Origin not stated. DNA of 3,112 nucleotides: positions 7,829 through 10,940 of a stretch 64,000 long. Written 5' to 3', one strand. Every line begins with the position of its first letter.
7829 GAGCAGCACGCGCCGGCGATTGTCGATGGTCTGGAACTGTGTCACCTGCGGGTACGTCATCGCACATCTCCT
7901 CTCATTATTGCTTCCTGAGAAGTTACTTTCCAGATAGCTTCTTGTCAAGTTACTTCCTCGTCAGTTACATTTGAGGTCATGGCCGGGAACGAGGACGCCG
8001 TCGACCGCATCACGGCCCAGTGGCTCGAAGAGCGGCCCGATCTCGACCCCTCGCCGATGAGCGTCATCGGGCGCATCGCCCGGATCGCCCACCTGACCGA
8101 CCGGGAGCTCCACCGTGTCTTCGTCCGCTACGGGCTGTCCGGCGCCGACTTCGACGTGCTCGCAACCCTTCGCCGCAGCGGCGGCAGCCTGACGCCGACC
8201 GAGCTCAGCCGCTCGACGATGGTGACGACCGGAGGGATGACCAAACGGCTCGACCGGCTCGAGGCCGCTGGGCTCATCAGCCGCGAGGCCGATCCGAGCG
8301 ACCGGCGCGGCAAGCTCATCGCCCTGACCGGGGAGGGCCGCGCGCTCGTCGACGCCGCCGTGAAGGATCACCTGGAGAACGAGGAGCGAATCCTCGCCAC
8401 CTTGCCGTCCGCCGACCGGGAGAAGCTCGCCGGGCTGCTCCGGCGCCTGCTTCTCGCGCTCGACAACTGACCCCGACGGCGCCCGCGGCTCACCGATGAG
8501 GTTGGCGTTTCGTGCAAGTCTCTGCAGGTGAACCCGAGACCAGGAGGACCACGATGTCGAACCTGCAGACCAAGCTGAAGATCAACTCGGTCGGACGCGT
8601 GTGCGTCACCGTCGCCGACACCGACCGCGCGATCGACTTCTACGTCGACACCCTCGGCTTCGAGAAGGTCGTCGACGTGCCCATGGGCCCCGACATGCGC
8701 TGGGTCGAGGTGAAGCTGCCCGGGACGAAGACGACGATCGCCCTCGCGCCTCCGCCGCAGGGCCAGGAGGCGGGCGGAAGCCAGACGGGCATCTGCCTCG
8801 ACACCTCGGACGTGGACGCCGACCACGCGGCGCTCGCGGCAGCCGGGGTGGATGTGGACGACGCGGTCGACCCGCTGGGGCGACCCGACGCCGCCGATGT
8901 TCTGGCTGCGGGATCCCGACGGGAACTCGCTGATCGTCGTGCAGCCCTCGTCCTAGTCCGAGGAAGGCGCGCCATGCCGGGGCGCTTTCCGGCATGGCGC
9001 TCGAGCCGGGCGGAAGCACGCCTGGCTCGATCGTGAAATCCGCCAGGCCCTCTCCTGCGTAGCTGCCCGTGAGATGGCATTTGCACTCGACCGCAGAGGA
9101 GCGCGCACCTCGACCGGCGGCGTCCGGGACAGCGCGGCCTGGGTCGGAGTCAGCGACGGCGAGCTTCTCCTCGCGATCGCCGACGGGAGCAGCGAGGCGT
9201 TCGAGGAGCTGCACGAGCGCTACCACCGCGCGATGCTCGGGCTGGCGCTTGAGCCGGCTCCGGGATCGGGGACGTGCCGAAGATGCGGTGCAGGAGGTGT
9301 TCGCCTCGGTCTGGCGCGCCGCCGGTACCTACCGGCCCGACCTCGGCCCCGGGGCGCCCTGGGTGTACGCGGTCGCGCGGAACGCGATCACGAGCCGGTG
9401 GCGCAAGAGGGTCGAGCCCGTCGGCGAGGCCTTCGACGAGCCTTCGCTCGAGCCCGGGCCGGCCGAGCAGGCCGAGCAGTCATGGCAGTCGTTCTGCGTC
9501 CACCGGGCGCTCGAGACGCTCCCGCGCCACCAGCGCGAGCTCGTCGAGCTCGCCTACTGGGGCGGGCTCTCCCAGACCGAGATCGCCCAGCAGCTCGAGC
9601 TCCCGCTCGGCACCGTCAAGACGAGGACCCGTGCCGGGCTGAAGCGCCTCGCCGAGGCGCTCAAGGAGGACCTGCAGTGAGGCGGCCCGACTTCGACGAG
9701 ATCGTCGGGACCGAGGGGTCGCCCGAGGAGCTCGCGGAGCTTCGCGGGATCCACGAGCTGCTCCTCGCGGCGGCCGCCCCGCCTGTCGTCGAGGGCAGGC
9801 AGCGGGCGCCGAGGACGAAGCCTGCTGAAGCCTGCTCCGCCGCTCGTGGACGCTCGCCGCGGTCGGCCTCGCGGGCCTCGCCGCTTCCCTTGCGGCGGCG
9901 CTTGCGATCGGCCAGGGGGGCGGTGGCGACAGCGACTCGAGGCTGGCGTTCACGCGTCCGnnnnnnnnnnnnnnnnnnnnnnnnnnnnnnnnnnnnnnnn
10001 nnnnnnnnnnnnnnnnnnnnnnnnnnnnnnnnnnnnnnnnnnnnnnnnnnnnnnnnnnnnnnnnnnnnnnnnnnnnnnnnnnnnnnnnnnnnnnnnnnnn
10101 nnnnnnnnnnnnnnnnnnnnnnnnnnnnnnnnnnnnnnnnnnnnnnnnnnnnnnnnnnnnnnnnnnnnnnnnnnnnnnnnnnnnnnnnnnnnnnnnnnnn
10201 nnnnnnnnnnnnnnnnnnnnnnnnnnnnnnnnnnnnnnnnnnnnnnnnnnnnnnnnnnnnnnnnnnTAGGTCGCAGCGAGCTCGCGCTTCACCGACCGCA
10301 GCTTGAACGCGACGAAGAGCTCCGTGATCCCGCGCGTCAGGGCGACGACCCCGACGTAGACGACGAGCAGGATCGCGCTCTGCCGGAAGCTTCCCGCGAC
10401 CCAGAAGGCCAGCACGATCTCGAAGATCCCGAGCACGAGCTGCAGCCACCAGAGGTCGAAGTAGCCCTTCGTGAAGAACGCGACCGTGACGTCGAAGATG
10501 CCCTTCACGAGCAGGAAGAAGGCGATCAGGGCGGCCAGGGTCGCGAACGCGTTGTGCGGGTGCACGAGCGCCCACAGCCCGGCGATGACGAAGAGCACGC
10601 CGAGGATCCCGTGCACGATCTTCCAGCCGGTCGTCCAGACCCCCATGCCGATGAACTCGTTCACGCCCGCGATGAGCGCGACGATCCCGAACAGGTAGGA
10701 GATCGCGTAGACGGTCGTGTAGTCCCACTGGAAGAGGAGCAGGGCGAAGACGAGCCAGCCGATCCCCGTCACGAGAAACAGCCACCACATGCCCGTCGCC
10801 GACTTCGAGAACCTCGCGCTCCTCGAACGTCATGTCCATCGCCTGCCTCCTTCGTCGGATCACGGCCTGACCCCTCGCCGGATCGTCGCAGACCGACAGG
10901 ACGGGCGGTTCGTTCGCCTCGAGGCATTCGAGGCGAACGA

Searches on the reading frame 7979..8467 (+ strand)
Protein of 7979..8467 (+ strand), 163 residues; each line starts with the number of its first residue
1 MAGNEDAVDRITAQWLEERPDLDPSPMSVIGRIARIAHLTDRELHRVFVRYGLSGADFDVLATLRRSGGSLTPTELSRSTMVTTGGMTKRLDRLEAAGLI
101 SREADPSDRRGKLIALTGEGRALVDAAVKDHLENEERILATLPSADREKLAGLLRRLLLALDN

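Call 81: search_protein_families(library=pfam, max_evalue=0.001, proteins=[window:7979-8467:+])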
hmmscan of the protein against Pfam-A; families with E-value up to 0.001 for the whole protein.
window:7979-8467:+ (163 aa): 5 families
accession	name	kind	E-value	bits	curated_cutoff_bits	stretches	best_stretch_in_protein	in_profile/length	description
PF12802.13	MarR_2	-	4.4e-16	59.2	27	1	51-110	1-60/61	MarR family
PF01047.28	MarR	-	1.2e-12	48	24.6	1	56-110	4-57/59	MarR family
PF13601.12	HTH_34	-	2.7e-05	24.7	27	1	58-128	3-73/80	Winged helix DNA-binding domain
PF13412.12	HTH_24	-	3.4e-05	23.8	21.9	1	56-100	4-47/48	Winged helix-turn-helix DNA-binding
PF13463.12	HTH_27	-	0.00015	22.4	22.2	1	56-120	4-68/68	Winged helix DNA-binding domain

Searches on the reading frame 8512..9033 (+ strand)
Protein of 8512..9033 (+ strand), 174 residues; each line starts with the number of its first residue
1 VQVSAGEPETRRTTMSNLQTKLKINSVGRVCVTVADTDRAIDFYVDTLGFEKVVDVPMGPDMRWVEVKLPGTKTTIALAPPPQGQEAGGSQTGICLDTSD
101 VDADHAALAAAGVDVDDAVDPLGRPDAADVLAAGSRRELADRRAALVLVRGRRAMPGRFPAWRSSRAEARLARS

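Call 34: search_protein_families(library=pfam, max_evalue=0.001, proteins=[window:8512-9033:+])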
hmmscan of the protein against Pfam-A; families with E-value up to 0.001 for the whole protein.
window:8512-9033:+ (174 aa): 2 families
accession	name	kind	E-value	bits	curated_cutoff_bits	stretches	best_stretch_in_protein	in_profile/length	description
PF00903.31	Glyoxalase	-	1.9e-12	48.1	20.6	1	27-120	2-100/121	Glyoxalase/Bleomycin resistance protein/Dioxygenase superfamily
PF13669.12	Glyoxalase_4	-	1.1e-05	26.1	27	1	30-115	3-93/109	Glyoxalase/Bleomycin resistance protein/Dioxygenase superfamily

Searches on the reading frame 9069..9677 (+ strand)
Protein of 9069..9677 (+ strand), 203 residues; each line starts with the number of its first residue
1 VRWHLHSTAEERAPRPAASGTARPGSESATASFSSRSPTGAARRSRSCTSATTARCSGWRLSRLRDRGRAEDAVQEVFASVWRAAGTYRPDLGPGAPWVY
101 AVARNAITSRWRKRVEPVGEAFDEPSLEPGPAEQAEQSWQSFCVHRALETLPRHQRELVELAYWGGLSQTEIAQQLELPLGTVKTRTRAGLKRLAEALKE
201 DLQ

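Call 81: search_protein_families(library=pfam, max_evalue=0.001, proteins=[window:9069-9677:+])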
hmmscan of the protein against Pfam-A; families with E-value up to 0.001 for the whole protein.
window:9069-9677:+ (203 aa): 4 families
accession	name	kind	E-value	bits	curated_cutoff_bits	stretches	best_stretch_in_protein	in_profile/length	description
PF08281.18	Sigma70_r4_2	-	1.9e-15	56.7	25.7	1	142-194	2-54/54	Sigma-70, region 4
PF04542.20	Sigma70_r2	-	3.4e-12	46.4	24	1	63-114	16-68/71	Sigma-70 region 2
PF04545.22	Sigma70_r4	-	1.8e-11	43.8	24.1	1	147-194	1-48/50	Sigma-70, region 4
PF07638.17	Sigma70_ECF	-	0.00037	20.9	21.1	1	148-187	133-172/185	ECF sigma factor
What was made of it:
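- Checked: an ECF sigma at 9069-9677 (call 81).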

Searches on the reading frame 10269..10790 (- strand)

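Call 81: search_protein_families(library=pfam, max_evalue=0.001, proteins=[window:10269-10790:-])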
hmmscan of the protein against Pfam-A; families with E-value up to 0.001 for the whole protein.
window:10269-10790:- (174 aa): 1 family
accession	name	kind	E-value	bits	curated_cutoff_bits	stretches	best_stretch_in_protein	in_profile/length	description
PF03729.18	DUF308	-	1.2e-19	70.8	25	2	62-131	1-71/73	Short repeat of unknown function (DUF308)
